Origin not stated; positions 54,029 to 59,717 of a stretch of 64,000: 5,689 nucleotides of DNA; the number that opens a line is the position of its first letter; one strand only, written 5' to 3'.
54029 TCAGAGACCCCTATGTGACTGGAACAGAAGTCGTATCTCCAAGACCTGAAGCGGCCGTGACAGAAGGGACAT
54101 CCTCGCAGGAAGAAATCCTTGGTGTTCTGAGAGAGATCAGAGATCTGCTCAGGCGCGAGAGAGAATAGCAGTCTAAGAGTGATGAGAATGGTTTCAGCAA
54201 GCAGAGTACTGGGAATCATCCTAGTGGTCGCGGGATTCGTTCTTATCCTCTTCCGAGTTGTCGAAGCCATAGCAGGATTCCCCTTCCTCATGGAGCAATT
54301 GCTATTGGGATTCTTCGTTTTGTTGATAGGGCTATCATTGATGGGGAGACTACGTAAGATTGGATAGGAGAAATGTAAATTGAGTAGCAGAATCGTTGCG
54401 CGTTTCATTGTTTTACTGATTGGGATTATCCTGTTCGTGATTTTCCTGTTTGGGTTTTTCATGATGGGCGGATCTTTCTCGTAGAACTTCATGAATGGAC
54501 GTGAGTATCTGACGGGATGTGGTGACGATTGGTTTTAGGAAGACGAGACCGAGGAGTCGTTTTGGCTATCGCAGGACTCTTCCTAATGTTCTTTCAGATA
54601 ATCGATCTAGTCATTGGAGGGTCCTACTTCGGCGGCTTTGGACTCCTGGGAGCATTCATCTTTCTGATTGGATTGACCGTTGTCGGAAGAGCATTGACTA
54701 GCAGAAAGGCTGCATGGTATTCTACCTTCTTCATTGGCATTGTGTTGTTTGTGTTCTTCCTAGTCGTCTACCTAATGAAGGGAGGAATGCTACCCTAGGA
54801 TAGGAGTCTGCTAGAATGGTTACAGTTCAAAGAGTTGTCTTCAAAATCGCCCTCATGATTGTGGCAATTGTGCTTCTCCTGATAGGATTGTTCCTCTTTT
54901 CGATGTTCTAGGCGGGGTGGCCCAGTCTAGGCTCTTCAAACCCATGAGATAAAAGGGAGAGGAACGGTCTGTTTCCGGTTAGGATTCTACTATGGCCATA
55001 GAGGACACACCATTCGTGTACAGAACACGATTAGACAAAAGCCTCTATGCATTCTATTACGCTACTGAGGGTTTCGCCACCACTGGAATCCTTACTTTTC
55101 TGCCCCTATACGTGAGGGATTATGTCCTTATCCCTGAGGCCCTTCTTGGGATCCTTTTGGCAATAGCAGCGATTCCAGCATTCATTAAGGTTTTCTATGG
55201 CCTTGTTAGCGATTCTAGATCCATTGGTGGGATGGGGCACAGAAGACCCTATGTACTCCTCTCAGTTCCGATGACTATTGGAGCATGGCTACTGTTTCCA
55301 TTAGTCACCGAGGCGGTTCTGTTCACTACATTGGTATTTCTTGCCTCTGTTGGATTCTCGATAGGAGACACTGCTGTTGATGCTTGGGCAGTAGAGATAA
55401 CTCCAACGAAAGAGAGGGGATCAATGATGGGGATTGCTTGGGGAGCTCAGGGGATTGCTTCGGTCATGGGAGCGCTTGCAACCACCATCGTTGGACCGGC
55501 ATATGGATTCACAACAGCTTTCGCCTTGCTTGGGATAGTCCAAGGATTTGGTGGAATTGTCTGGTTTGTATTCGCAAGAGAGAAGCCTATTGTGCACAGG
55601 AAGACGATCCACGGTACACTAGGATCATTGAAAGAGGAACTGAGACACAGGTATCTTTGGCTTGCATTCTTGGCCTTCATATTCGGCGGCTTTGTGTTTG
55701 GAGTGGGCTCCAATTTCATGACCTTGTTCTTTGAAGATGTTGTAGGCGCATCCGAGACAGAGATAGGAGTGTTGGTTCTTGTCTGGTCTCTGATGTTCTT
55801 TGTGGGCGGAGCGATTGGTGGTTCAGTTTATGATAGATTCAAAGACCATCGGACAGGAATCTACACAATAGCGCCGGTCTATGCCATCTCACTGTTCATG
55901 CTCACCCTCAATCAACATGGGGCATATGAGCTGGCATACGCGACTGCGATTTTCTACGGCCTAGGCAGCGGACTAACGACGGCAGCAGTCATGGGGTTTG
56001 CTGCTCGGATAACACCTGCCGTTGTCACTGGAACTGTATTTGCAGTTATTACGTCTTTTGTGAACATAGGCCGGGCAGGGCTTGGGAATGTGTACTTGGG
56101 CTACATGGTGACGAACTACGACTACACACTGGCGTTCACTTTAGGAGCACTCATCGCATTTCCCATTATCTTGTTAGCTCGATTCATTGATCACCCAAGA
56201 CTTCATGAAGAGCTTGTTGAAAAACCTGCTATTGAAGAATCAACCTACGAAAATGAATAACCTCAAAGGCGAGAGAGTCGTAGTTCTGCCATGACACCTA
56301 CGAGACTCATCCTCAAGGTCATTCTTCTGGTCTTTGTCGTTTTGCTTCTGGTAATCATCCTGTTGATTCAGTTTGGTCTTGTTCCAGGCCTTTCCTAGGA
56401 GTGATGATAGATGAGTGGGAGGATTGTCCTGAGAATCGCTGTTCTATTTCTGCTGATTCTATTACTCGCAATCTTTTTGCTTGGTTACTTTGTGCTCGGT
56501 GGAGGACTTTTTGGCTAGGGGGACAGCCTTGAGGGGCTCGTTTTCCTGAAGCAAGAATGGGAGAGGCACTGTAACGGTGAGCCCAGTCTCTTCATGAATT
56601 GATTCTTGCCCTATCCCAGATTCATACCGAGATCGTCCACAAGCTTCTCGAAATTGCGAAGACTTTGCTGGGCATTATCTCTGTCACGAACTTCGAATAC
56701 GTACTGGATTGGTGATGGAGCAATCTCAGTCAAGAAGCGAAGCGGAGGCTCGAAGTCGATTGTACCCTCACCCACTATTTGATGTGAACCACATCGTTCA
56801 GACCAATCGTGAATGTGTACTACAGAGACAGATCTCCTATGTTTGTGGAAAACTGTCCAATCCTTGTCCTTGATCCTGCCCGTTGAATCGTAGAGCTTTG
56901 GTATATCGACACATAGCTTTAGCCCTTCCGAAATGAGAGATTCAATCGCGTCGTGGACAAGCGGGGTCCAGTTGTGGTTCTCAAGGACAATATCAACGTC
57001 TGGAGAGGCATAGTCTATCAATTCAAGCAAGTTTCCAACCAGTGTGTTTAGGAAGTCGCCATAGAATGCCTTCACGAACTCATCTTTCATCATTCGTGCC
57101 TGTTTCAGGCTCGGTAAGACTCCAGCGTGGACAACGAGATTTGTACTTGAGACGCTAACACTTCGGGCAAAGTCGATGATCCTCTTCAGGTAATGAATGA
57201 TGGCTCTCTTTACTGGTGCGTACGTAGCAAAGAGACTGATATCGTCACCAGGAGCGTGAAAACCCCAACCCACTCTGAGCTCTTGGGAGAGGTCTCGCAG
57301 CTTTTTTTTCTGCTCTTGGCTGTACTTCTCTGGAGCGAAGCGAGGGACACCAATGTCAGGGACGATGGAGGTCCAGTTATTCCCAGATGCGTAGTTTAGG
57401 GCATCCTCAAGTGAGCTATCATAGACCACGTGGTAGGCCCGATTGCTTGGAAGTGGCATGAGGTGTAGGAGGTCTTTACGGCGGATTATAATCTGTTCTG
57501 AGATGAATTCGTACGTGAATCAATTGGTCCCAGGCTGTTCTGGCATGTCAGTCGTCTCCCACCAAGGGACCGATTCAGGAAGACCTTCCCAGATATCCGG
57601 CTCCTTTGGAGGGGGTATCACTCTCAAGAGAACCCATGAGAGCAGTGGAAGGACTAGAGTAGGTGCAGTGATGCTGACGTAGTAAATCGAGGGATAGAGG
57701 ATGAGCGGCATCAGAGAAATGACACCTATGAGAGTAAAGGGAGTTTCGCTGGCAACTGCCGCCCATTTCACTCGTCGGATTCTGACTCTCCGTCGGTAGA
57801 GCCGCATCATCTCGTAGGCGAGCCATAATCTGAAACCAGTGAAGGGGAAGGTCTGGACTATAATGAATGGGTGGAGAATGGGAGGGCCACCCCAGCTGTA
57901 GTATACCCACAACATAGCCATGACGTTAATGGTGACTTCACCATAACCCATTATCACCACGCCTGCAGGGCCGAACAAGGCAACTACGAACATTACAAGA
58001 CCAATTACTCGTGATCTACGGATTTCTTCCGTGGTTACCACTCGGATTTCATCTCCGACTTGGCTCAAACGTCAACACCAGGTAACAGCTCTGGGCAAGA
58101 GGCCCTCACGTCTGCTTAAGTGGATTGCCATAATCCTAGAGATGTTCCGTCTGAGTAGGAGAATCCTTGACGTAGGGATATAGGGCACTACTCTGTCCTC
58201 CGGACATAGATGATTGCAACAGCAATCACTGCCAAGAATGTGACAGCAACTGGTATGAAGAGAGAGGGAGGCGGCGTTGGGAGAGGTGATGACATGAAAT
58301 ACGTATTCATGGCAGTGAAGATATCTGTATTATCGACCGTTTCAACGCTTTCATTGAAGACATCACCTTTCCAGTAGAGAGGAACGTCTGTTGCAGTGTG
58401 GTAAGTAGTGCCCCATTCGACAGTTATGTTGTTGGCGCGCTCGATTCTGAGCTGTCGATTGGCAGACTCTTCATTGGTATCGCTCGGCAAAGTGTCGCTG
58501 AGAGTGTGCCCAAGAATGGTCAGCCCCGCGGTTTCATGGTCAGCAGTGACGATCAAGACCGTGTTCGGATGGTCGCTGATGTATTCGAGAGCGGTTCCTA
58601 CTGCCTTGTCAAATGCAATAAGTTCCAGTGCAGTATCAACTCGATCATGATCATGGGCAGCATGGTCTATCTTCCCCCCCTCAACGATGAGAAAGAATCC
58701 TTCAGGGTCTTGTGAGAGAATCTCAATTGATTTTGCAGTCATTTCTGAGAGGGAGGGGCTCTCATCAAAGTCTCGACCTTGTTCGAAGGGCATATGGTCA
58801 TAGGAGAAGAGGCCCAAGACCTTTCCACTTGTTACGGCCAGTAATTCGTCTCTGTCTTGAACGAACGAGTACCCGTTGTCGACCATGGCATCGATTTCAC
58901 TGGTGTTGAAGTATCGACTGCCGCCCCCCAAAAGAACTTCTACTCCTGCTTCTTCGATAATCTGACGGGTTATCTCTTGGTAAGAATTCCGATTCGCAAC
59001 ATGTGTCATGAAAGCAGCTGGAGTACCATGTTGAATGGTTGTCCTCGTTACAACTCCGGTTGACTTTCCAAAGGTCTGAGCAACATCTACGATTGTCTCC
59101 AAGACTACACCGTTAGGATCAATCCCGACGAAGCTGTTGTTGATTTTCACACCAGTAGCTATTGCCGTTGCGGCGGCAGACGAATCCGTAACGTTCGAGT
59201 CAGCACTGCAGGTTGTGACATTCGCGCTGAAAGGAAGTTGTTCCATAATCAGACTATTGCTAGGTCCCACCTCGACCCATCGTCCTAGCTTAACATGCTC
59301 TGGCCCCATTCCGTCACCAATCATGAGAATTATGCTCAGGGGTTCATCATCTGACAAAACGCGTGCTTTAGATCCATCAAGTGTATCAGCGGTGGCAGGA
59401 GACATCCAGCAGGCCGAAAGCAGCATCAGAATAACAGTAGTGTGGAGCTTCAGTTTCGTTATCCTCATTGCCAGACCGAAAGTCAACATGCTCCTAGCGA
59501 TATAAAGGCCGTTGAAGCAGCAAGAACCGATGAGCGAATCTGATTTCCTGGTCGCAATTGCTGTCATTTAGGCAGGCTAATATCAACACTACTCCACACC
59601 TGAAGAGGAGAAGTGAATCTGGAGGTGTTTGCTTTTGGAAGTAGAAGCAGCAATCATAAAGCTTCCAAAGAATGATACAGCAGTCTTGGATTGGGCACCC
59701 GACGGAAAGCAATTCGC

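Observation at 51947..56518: Family of seven small hydrophobic peptides interleaved with tandem bPH_2 membrane proteins and an MFS transporter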

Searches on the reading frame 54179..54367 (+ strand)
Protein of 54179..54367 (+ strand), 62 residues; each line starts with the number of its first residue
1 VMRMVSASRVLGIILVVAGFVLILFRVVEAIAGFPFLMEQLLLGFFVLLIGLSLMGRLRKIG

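Call 4: search_protein_families(library=pfam, proteins=[window:54179-54367:+], max_evalue=0.01)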
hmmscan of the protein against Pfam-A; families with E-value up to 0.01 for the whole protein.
window:54179-54367:+ (62 aa): 0 families

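Call 16: search_protein_families(library=pfam, proteins=[window:54179-54364:+], max_evalue=10)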
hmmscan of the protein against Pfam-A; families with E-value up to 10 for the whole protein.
seq(62 aa): 7 families
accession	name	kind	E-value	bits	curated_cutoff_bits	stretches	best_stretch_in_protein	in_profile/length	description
PF09656.15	PGPGW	-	0.081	12.9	23.3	1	9-24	5-20/53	Putative transmembrane protein (PGPGW)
PF24418.1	DUF7550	-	0.12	12.5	27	1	36-54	33-51/59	Family of unknown function (DUF7550)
PF20664.2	DUF6814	-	0.38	11.4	25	1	8-36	5-33/71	Family of unknown function (DUF6814)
PF14159.11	CAAD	-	0.53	10.6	30.7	1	8-43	14-50/85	CAAD domains of cyanobacterial aminoacyl-tRNA synthetase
PF04123.18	DUF373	-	0.93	9.3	28.3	1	3-55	146-200/335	Domain of unknown function (DUF373)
PF07787.17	TMEM43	-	1.1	9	23.3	1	7-52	187-234/250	Transmembrane protein 43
PF20990.2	DUF2207_C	-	7.4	6.6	33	1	8-58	138-192/247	Predicted membrane protein (DUF2207) C-terminal domain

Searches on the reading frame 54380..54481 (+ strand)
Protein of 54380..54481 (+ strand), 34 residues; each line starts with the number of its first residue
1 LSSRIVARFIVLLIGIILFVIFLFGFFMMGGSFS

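Call 16: search_protein_families(library=pfam, proteins=[window:54380-54481:+], max_evalue=10)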
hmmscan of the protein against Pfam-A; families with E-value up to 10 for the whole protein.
seq(34 aa): 0 families

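Call 71: search_protein_representatives(alignment_id=A7)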
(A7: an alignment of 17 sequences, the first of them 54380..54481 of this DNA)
Query: 17 sequences, 32 profile positions. Proteins with E-value up to 0.001 (for the whole library): 16; up to 1e-10: 0; up to 1e-30: 0. The best 16 are listed.
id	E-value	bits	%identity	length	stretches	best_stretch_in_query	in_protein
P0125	2.3e-10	56.3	-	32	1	1-32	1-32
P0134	4.7e-09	52.1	-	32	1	1-32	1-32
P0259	9.1e-08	48.0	-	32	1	1-32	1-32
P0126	1.2e-06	44.4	-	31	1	1-31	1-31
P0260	1.4e-06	44.2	-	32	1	1-32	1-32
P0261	1.9e-06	43.8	-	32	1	1-32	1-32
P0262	4.3e-06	42.6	-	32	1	1-32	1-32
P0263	7.9e-06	41.8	-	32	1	1-32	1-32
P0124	1.1e-05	41.4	-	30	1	3-32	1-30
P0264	1.7e-05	40.7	-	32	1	1-31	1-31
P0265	1.8e-05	40.6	-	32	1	1-31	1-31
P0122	2.4e-05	40.2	-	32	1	2-31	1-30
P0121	5.7e-05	39.0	-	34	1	3-31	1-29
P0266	1.1e-04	38.1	-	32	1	1-32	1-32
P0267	2.8e-04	36.8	-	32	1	1-32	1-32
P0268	6.0e-04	35.8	-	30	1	2-29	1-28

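Call 79: find_encoding_contigs(protein=P0265, flank=5000, max_places=2)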
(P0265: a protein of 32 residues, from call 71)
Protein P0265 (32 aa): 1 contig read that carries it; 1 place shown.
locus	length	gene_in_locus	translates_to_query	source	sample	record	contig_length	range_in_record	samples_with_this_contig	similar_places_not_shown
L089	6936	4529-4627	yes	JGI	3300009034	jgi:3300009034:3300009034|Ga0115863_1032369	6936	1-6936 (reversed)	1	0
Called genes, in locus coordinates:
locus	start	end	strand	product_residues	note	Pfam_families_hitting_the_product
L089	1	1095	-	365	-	?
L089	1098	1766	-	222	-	PF03551:PadR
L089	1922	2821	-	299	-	-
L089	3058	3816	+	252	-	-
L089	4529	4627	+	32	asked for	-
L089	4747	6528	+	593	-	PF08439:Peptidase_M3_N, PF01432:Peptidase_M3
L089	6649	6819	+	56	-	-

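Call 80: find_encoding_contigs(protein=P0268, flank=5000, max_places=2)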
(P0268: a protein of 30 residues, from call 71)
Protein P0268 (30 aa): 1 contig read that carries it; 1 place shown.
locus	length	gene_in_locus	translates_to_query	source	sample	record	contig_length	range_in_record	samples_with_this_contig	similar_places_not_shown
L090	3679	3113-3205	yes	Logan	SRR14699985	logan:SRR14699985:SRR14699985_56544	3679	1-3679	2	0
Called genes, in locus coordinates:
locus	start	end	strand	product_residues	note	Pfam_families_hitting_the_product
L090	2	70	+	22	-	?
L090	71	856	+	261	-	PF03703:bPH_2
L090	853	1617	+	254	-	PF03703:bPH_2 (weak)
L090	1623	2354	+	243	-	PF03703:bPH_2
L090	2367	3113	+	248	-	PF03703:bPH_2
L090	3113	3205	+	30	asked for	-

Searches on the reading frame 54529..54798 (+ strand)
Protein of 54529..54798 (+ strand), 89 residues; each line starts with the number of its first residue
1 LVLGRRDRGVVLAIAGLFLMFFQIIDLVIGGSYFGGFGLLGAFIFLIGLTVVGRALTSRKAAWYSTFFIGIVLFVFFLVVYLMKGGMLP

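Call 4: search_protein_families(library=pfam, proteins=[window:54529-54798:+], max_evalue=0.01)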
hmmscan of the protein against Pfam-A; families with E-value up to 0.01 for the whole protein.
window:54529-54798:+ (89 aa): 0 families

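Call 16: search_protein_families(library=pfam, proteins=[window:54529-54795:+], max_evalue=10)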
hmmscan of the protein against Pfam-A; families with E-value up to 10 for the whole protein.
seq(89 aa): 1 family
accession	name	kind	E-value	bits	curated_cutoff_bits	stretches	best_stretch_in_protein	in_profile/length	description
PF19779.4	DUF6264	-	1.5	9.4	31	1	40-82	129-171/183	Family of unknown function (DUF6264)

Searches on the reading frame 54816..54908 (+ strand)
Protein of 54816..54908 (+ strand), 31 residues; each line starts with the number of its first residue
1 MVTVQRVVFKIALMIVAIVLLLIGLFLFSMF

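Call 16: search_protein_families(library=pfam, proteins=[window:54816-54908:+], max_evalue=10)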
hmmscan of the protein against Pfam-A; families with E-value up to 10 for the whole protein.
seq(31 aa): 1 family
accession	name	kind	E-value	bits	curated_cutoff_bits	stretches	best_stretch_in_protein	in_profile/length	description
PF05251.17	Ost5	-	0.038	14.7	27.4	1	9-31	8-30/73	Oligosaccharyltransferase subunit 5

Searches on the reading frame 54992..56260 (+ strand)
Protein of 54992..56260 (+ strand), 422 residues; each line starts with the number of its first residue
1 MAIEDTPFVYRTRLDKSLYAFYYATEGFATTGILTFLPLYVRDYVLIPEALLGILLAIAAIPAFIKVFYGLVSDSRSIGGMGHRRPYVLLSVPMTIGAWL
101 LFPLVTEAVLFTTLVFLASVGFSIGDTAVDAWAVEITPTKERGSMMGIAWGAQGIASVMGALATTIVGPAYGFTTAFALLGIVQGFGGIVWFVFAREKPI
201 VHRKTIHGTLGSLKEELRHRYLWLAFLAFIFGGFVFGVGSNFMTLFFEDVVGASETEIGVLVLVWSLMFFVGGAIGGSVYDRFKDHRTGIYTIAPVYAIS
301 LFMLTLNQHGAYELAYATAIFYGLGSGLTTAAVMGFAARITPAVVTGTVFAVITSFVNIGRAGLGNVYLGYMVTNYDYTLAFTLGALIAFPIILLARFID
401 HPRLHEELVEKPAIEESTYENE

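Call 4: search_protein_families(library=pfam, proteins=[window:54992-56260:+], max_evalue=0.01)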
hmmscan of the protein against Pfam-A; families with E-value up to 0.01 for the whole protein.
window:54992-56260:+ (422 aa): 2 families
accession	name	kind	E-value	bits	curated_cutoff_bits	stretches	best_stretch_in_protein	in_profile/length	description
PF07690.21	MFS_1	-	1.1e-41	143.4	33.4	2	21-362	3-344/347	Major Facilitator Superfamily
PF03092.22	BT1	-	3.8e-14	52.7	22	1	41-376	16-380/432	BT1 family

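Call 27: search_protein_families(library=ncbifam, proteins=[window:54992-56260:+], max_evalue=0.01)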
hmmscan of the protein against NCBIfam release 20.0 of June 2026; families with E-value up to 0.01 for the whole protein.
window:54992-56260:+ (422 aa): 6 families
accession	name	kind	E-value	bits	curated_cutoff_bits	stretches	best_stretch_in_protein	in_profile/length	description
TIGR00901.2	2A0125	subfamily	1.4e-16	60.2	350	1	57-396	45-414/417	AmpG family muropeptide MFS transporter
TIGR00880.1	2_A_01_02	superfamily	7.7e-08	32.5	131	1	61-195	6-138/141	multidrug resistance protein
NF038246.1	bile_salt_MFS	equivalog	0.00064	18.7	400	0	94-390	80-397/408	conjugated bile salt MFS transporter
TIGR00895.1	2A0115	subfamily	0.00064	18.7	418.55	1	220-397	17-187/398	aromatic acid/H+ symport family MFS transporter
TIGR00893.1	2A0114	subfamily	0.0032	16.5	395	0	105-386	79-385/399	D-galactonate transporter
TIGR00890.1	2A0111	subfamily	0.0049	15.9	374.85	1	65-182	256-369/377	oxalate/formate antiport family MFS transporter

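Call 28: search_protein_families(library=padloc, proteins=[window:54992-56260:+], max_evalue=0.01)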
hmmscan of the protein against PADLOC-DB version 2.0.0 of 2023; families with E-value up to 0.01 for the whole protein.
window:54992-56260:+ (422 aa): 0 families

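Call 39: find_related_loci(query=window:54992-56260:+, collection=metagenome_contigs, flank=5000)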
Query window:54992-56260:+ (422 aa) in metagenome_contigs; peptide patterns used: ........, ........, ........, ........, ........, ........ (x = any residue, [..] = any of these).
62 stretches matched a pattern, but none encodes a relative of the query by tblastn (E <= 1e-3).

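Call 41: find_related_loci(query=A4, collection=metagenome_contigs, flank=5000)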
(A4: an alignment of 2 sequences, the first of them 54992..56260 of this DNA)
Query A4 (422 aa) in metagenome_contigs; peptide patterns used: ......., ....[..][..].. (x = any residue, [..] = any of these).
129 stretches matched a pattern, but none encodes a relative of the query by tblastn (E <= 1e-3).

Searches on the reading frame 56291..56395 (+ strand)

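Call 16: search_protein_families(library=pfam, proteins=[window:56291-56395:+], max_evalue=10)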
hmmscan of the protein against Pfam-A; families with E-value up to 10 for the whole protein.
seq(35 aa): 1 family
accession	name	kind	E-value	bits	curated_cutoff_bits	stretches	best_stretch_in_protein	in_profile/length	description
PF17313.7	DUF5359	-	0.033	14.6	25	1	5-35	6-36/56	Family of unknown function (DUF5359)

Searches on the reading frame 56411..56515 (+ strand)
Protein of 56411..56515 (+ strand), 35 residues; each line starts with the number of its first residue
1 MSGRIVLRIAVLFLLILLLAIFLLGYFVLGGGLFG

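Call 16: search_protein_families(library=pfam, proteins=[window:56411-56515:+], max_evalue=10)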
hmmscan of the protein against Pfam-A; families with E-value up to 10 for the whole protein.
seq(35 aa): 2 families
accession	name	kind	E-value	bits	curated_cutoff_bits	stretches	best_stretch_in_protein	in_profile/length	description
PF15875.10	DUF4731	-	0.24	12.1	27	1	2-27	42-67/75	Domain of unknown function (DUF4731)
PF00695.24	vMSA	-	1.6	8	29.1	1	5-24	296-316/447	Major surface antigen from hepadnavirus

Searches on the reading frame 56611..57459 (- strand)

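Call 4: search_protein_families(library=pfam, proteins=[window:56611-57459:-], max_evalue=0.01)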
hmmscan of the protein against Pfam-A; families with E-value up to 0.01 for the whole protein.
window:56611-57459:- (282 aa): 1 family
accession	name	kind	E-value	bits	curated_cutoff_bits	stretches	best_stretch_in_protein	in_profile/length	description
PF01261.30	AP_endonuc_2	-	5.5e-16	59.4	31.1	1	43-270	22-246/249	Xylose isomerase-like TIM barrel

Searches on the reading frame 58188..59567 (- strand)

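Call 26: search_protein_families(library=pfam, proteins=[window:58188-59567:-], max_evalue=0.001)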
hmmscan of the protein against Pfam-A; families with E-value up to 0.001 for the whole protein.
window:58188-59567:- (459 aa): 2 families
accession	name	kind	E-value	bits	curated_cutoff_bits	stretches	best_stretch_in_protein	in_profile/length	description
PF00245.25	Alk_phosphatase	-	8.6e-76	256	24.4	1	79-356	4-327/423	Alkaline phosphatase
PF01676.23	Metalloenzyme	-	1.6e-06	28.3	24.3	1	267-409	125-230/252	Metalloenzyme superfamily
